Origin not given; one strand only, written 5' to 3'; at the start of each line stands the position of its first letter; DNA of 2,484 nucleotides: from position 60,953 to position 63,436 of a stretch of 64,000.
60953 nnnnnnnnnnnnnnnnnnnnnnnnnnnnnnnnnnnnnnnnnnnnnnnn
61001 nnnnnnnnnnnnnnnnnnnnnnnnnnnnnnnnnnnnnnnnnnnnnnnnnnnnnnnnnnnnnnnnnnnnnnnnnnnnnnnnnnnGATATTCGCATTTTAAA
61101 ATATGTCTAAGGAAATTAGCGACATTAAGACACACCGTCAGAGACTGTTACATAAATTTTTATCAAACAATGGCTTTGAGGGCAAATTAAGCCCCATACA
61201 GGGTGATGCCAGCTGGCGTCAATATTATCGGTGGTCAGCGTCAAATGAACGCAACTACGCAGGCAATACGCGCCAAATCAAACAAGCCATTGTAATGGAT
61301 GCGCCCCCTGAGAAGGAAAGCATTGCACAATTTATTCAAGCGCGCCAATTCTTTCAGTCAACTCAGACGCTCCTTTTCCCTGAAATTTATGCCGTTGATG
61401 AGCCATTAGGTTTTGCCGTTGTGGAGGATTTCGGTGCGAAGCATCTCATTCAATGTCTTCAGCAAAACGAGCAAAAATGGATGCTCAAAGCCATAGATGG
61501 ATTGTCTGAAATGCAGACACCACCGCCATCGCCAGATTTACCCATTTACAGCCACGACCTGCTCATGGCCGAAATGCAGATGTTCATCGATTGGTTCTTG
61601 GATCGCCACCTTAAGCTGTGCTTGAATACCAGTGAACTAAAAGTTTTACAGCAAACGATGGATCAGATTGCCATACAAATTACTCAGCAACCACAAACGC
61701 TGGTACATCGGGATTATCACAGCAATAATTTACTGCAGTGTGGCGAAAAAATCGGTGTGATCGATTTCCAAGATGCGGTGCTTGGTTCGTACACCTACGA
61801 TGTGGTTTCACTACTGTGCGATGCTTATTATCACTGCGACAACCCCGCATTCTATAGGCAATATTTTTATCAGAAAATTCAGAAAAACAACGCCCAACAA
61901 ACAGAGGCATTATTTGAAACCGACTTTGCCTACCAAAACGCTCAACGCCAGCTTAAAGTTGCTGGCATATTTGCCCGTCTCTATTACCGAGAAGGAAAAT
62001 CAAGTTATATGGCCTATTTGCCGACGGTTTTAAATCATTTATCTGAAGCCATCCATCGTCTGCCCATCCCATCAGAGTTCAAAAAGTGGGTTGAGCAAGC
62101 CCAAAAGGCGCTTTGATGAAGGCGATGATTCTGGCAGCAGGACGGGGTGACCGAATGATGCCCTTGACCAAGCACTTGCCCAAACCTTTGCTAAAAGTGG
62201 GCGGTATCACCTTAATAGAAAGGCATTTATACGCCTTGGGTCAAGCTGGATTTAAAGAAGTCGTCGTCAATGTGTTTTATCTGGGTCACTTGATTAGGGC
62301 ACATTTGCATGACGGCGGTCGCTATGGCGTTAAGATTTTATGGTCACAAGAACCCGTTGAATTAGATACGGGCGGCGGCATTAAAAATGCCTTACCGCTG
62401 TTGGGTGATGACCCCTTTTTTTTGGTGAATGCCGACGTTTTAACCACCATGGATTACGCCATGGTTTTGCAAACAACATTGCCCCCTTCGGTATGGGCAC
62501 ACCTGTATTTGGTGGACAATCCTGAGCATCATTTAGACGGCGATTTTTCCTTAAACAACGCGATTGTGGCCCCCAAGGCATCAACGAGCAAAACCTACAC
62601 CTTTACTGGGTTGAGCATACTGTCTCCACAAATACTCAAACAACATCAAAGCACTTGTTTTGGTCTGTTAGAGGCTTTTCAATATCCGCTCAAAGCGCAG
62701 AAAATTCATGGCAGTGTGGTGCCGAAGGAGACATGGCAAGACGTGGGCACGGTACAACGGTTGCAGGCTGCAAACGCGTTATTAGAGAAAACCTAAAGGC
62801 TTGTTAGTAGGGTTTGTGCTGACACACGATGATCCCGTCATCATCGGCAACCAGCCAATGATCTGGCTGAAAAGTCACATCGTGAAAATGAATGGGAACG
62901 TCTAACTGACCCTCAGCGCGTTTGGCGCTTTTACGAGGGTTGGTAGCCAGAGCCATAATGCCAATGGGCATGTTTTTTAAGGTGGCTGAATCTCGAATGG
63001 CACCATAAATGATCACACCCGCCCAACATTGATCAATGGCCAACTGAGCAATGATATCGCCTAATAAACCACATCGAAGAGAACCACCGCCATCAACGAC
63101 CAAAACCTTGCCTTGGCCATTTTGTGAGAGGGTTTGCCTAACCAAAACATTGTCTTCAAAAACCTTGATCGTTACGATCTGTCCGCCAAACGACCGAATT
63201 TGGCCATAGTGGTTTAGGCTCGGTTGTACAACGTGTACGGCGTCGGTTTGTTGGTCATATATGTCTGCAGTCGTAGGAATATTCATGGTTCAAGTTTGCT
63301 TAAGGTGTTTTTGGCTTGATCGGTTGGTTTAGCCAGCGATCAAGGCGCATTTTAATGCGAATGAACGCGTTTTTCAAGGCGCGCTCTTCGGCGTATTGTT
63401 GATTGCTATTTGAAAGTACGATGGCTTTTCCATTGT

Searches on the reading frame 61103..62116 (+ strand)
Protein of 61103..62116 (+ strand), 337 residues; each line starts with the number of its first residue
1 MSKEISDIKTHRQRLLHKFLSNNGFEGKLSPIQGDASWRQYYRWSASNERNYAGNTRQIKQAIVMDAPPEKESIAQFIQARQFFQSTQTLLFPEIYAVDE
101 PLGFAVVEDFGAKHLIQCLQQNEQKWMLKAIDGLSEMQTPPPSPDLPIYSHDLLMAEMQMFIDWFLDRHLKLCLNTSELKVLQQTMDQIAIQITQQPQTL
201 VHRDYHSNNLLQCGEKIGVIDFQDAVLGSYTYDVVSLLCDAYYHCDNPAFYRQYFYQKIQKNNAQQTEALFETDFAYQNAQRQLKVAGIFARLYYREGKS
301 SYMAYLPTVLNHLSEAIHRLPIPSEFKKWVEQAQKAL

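Call 59: search_protein_families(library=pfam, proteins=[window:61103-62116:+], max_evalue=0.00001)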
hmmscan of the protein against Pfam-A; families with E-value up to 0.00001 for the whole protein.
window:61103-62116:+ (337 aa): 1 family
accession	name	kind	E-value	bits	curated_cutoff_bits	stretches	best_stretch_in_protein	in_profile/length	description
PF01636.29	APH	-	4.1e-22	79.6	23.2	1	46-255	9-226/239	Phosphotransferase enzyme family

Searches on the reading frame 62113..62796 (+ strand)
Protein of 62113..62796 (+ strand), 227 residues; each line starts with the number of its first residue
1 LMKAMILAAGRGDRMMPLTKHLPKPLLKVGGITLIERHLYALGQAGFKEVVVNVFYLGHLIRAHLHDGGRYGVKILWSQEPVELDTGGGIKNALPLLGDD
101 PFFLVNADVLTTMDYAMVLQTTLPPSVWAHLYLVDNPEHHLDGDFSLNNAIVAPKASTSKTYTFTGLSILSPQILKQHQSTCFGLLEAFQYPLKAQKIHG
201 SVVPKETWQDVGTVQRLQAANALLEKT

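Call 59: search_protein_families(library=pfam, proteins=[window:62113-62796:+], max_evalue=0.00001)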
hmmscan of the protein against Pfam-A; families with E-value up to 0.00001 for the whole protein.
window:62113-62796:+ (227 aa): 2 families
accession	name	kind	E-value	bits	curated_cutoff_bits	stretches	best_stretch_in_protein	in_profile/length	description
PF00483.29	NTP_transferase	-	3.7e-24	86.1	21.2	1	3-120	1-122/245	Nucleotidyl transferase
PF12804.13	NTP_transf_3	-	2.3e-13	51.1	27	1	4-109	1-96/160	MobA-like NTP transferase domain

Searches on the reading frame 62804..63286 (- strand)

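Call 59: search_protein_families(library=pfam, proteins=[window:62804-63286:-], max_evalue=0.00001)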
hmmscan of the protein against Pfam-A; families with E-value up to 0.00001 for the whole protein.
window:62804-63286:- (160 aa): 1 family
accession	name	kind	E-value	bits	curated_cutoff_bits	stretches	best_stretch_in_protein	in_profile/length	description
PF03737.21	RraA-like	-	1e-44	152.9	24.5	1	6-154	1-152/152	Aldolase/RraA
